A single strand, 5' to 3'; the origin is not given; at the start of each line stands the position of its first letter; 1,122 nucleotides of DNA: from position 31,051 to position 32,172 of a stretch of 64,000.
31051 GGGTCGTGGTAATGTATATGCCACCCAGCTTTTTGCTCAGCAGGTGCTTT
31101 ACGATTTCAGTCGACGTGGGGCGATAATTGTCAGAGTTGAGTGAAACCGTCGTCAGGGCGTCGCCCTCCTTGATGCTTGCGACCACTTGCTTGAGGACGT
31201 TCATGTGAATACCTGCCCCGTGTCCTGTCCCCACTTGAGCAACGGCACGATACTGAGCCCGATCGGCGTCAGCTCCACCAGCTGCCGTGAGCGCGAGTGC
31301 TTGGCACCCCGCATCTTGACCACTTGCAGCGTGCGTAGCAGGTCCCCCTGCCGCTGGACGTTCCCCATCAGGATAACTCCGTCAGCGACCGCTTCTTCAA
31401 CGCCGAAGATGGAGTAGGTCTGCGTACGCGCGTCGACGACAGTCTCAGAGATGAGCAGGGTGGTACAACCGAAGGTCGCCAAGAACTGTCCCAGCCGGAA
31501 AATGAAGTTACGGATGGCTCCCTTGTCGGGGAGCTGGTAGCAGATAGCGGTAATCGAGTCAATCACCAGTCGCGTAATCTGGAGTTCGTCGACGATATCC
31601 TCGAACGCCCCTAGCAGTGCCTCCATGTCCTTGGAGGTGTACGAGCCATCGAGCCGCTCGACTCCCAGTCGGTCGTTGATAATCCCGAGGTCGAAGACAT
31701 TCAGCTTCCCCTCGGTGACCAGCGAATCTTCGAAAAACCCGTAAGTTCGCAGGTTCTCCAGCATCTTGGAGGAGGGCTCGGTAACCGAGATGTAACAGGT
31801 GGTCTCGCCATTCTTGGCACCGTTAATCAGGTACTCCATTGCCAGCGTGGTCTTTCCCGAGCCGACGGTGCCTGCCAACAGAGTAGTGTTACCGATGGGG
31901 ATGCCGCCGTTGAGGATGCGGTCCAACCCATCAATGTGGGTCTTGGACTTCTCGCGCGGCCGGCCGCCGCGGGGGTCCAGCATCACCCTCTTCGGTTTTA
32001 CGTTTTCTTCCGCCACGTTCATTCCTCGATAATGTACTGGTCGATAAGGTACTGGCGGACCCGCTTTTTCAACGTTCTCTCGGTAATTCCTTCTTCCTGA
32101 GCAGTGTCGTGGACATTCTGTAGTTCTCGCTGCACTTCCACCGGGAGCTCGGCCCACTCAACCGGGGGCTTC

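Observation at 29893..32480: Tightly coupled 4-gene operon: unknown 141-aa protein plus three KaiC/RecA-like paralogs, two of them catalytically degenerate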

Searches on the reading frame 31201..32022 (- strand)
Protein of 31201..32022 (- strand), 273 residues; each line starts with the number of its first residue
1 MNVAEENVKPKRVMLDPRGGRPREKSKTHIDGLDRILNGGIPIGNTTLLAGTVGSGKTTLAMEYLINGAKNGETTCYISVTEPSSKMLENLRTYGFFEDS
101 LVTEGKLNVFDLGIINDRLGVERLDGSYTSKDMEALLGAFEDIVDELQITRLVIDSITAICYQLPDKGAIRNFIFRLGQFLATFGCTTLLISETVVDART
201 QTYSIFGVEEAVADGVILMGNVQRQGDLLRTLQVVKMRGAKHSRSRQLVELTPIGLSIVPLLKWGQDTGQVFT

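Call 3: search_protein_families(library=pfam, proteins=[window:31201-32022:-], max_evalue=1)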
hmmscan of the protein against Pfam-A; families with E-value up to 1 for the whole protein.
window:31201-32022:- (273 aa): 17 families
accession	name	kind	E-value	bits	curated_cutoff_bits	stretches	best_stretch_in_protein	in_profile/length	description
PF06745.19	ATPase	-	1.8e-53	181.8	26.6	1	27-261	2-229/231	KaiC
PF13481.12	AAA_25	-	4.1e-06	27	27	1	27-69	16-58/195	AAA domain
PF00154.27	RecA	-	0.0042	17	27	1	38-80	46-88/262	recA bacterial DNA recombination protein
PF20720.3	nSTAND3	-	0.0051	17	27.2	1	46-101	19-75/155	Novel STAND NTPase 3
PF07088.17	GvpD_P-loop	-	0.011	16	24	1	43-199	9-161/189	GvpD gas vesicle protein, P-loop domain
PF13401.12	AAA_22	-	0.016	16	27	1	47-157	8-93/130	AAA domain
PF13173.12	AAA_14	-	0.025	15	27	1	47-111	5-69/129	AAA domain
PF03796.21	DnaB_C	-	0.035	13.9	27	1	28-87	4-62/255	DnaB-like helicase C terminal domain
PF13555.12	AAA_29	-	0.037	14.2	27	1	45-68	23-48/61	P-loop containing region of AAA domain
PF02492.25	cobW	-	0.076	13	20.7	1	46-66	2-22/180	CobW/HypB/UreG, nucleotide-binding domain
PF08423.17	Rad51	-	0.087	12.5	22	0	30-62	12-44/244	Rad51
PF01695.23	IstB_IS21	-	0.093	12.6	24.1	1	48-101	96-148/238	IstB-like ATP binding protein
PF05625.17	PAXNEB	-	0.12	11.8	28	1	30-91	23-85/366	PAXNEB protein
PF25199.1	nSTAND_NTPase5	-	0.13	12.6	34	1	45-83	42-81/145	Novel STAND NTPase 5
PF12775.13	AAA_7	-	0.14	12.1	25.8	1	42-79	31-68/181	P-loop containing dynein motor region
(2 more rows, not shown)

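Call 4: search_protein_families(library=ncbifam, proteins=[window:31201-32022:-], max_evalue=1)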
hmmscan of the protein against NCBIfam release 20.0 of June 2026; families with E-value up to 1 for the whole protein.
window:31201-32022:- (273 aa): 26 families (the best 25 are shown)
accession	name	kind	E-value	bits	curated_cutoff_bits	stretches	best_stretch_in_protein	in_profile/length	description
NF006799.0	PRK09302.1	equivalog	1.6e-46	159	408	1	24-261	11-241/515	circadian clock protein KaiC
TIGR03877.1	thermo_KaiC_1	hypoth_equivalog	2.1e-36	125.6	307.25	1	24-259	2-233/238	KaiC domain-containing protein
TIGR03880.1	KaiC_arch_3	hypoth_equivalog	7.7e-36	123.7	249.45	1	30-257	2-216/224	KaiC domain-containing protein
TIGR02655.1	circ_KaiC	equivalog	2.5e-35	122.1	546.25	1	25-261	2-231/484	circadian clock protein KaiC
TIGR03881.1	KaiC_arch_4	hypoth_equivalog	6.8e-28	97.9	247.8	1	26-253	3-222/231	KaiC domain-containing protein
NF004723.0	PRK06067.1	subfamily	3.4e-13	49.7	194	1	31-261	21-238/243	flagellar accessory protein FlaH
TIGR03878.1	thermo_KaiC_2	hypoth_equivalog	6.3e-10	38.8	232.2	1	38-194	30-175/259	KaiC domain-containing protein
NF052589.1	ArlH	equivalog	2.1e-09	37.4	215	1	31-245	7-208/229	archaellum protein ArlH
TIGR00416.1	sms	equivalog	4.1e-07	29.1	403.05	1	25-99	75-149/454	DNA repair protein RadA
TIGR02237.1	recomb_radB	equivalog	2.5e-06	27.5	172.4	1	33-79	1-47/210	DNA repair and recombination protein RadB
NF006320.0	PRK08533.1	equivalog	4.5e-06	26.5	215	1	29-107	9-87/230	flagellar accessory protein FlaH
NF003301.0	PRK04301.1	equivalog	2.8e-05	23.4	259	1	25-68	82-125/316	DNA repair and recombination protein RadA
NF006861.0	PRK09361.1-1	equivalog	5.9e-05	22.7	278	1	28-93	7-72/235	DNA repair and recombination protein RadB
NF004629.0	PRK05973.1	equivalog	0.00029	20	156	1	41-100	61-120/237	DNA helicase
TIGR02012.1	tigrfam_recA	equivalog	0.0011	18.4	325.3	1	33-79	43-90/321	recombinase RecA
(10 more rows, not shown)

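Call 31: search_solved_structures(query=window:31201-32022:-, max_evalue=0.00001)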
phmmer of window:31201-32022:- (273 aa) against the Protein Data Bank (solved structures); distinct sequences matched with E-value up to 0.00001: 47.
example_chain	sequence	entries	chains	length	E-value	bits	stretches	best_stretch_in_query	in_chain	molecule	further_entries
8zn5_B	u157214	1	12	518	3.8e-53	184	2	18-262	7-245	KaiC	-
8zn6_F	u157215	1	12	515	2.6e-45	158.3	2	24-261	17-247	KaiC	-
7s65_A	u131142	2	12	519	1.2e-44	156.2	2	24-261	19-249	Circadian clock protein kinase KaiC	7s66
7x1z_A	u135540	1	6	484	2.7e-44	154.9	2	25-261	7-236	Circadian clock oscillator protein KaiC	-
9ofh_A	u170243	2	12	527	3.2e-44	154.7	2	24-261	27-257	Circadian clock oscillator protein KaiC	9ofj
3s1a_A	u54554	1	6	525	3.4e-44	154.6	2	24-261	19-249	Circadian clock protein kinase kaiC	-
7x1y_A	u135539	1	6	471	4e-44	154.4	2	25-261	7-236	Circadian clock oscillator protein KaiC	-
3jzm_A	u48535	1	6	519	4.5e-44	154.2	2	24-261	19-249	Circadian clock protein kinase kaiC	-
7dye_A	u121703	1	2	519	5e-44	154.1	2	24-261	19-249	Circadian clock protein kinase KaiC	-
3k0f_A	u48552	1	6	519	5.7e-44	153.9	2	24-261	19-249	Circadian clock protein kinase KaiC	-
4dug_A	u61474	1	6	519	9.4e-44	153.2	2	25-261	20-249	Circadian clock protein kinase kaiC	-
3k09_A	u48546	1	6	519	9.5e-44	153.2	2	24-261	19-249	Circadian clock protein kinase kaiC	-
7dyk_A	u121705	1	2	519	9.6e-44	153.1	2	24-261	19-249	Circadian clock protein kinase KaiC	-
7dyi_A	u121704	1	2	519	1.2e-43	152.9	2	24-261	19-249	Circadian clock protein kinase KaiC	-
3k0c_A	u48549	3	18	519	1.2e-43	152.8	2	24-261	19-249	Circadian clock protein kinase KaiC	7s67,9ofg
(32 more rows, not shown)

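Call 60: search_protein_families(library=padloc, proteins=[window:31201-32022:-], max_evalue=0.01)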
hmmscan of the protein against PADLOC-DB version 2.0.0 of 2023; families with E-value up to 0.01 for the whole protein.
window:31201-32022:- (273 aa): 1 family
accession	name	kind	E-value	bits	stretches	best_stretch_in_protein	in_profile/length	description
PDLC04140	mad8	-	4.9e-06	24.3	1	42-141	25-108/314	mads_8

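Call 64: list_cluster_members(proteins=[L047:7370-10927:+, L044:9772-13053:+, L045:7418-7999:+, L045:9364-10398:+, L050:958-1875:+, L051:2048-2842:+, L040:911-2149:+, L040:7562-8323:+, window:31201-32022:-, window:29893-30654:-])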
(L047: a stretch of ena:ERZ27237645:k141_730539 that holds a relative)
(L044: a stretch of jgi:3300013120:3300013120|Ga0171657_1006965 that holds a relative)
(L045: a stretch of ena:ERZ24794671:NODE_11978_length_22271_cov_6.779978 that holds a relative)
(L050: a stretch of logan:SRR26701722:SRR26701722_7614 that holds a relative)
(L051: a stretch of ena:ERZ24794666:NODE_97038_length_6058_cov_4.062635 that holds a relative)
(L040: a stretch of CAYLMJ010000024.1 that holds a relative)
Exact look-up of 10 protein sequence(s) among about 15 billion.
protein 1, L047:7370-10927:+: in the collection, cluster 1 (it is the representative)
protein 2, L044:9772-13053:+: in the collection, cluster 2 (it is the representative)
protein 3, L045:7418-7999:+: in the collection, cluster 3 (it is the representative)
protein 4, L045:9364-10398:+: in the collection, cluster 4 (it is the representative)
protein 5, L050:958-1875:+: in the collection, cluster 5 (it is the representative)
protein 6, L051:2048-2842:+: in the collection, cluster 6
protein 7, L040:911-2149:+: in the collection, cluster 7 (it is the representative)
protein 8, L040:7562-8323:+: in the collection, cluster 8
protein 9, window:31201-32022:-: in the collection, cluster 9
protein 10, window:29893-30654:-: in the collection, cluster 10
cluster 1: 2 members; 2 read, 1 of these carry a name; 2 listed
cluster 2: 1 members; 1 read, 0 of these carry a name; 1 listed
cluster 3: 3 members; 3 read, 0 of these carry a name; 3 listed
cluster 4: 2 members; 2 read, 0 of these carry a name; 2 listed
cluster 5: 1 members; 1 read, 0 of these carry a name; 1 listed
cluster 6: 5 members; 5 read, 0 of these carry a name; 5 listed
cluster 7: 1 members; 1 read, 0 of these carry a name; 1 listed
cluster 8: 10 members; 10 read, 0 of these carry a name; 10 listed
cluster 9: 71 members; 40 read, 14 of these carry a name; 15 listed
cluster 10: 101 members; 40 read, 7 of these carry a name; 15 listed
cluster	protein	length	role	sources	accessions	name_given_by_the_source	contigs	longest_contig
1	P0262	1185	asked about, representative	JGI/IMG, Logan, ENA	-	DNA polymerase II large subunit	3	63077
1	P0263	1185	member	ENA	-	-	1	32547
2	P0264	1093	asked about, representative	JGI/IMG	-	-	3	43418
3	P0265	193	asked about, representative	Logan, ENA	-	-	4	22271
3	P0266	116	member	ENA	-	-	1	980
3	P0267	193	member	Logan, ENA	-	-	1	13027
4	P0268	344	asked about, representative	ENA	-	-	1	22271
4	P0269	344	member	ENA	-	-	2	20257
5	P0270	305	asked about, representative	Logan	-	-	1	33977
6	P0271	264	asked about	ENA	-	-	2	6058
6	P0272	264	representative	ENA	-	-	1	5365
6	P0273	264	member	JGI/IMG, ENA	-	-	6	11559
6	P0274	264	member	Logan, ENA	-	-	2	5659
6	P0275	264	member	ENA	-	-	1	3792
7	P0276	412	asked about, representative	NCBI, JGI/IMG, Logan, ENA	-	-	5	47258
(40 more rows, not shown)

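Call 69: search_solved_structures(query=A3, max_evalue=1e-20, show_alignments=2)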
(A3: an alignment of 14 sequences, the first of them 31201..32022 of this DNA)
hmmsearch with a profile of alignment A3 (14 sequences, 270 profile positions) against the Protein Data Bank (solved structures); distinct sequences matched with E-value up to 1e-20: 46.
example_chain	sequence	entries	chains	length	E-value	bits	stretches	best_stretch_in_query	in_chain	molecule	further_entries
8zn5_B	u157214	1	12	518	2.3e-57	197.9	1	14-259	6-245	KaiC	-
8zn6_F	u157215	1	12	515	3e-51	177.9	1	21-258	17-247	KaiC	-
7s65_A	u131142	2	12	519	2.9e-49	171.3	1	21-258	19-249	Circadian clock protein kinase KaiC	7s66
7x1y_A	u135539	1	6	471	1.1e-48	169.5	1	22-258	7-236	Circadian clock oscillator protein KaiC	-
7x1z_A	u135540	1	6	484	1.3e-48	169.2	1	22-258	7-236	Circadian clock oscillator protein KaiC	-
7dye_A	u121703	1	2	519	1.6e-48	169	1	21-258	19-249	Circadian clock protein kinase KaiC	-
9ofh_A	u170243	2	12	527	1.6e-48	168.9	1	21-258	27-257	Circadian clock oscillator protein KaiC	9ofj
3jzm_A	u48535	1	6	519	1.6e-48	168.9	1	21-258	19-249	Circadian clock protein kinase kaiC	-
3k0f_A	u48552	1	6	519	1.7e-48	168.9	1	21-258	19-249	Circadian clock protein kinase KaiC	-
3s1a_A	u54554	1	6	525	1.8e-48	168.8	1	21-258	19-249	Circadian clock protein kinase kaiC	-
4dug_A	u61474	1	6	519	3.1e-48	168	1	21-258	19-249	Circadian clock protein kinase kaiC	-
3k09_A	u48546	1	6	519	3.6e-48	167.8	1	21-258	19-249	Circadian clock protein kinase kaiC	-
3k0a_A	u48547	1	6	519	4e-48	167.6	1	21-258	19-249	Circadian clock protein kinase KaiC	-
7dyk_A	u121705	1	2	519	4.6e-48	167.4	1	21-258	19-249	Circadian clock protein kinase KaiC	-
7wdc_A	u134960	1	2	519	5e-48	167.3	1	21-258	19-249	Circadian clock protein kinase KaiC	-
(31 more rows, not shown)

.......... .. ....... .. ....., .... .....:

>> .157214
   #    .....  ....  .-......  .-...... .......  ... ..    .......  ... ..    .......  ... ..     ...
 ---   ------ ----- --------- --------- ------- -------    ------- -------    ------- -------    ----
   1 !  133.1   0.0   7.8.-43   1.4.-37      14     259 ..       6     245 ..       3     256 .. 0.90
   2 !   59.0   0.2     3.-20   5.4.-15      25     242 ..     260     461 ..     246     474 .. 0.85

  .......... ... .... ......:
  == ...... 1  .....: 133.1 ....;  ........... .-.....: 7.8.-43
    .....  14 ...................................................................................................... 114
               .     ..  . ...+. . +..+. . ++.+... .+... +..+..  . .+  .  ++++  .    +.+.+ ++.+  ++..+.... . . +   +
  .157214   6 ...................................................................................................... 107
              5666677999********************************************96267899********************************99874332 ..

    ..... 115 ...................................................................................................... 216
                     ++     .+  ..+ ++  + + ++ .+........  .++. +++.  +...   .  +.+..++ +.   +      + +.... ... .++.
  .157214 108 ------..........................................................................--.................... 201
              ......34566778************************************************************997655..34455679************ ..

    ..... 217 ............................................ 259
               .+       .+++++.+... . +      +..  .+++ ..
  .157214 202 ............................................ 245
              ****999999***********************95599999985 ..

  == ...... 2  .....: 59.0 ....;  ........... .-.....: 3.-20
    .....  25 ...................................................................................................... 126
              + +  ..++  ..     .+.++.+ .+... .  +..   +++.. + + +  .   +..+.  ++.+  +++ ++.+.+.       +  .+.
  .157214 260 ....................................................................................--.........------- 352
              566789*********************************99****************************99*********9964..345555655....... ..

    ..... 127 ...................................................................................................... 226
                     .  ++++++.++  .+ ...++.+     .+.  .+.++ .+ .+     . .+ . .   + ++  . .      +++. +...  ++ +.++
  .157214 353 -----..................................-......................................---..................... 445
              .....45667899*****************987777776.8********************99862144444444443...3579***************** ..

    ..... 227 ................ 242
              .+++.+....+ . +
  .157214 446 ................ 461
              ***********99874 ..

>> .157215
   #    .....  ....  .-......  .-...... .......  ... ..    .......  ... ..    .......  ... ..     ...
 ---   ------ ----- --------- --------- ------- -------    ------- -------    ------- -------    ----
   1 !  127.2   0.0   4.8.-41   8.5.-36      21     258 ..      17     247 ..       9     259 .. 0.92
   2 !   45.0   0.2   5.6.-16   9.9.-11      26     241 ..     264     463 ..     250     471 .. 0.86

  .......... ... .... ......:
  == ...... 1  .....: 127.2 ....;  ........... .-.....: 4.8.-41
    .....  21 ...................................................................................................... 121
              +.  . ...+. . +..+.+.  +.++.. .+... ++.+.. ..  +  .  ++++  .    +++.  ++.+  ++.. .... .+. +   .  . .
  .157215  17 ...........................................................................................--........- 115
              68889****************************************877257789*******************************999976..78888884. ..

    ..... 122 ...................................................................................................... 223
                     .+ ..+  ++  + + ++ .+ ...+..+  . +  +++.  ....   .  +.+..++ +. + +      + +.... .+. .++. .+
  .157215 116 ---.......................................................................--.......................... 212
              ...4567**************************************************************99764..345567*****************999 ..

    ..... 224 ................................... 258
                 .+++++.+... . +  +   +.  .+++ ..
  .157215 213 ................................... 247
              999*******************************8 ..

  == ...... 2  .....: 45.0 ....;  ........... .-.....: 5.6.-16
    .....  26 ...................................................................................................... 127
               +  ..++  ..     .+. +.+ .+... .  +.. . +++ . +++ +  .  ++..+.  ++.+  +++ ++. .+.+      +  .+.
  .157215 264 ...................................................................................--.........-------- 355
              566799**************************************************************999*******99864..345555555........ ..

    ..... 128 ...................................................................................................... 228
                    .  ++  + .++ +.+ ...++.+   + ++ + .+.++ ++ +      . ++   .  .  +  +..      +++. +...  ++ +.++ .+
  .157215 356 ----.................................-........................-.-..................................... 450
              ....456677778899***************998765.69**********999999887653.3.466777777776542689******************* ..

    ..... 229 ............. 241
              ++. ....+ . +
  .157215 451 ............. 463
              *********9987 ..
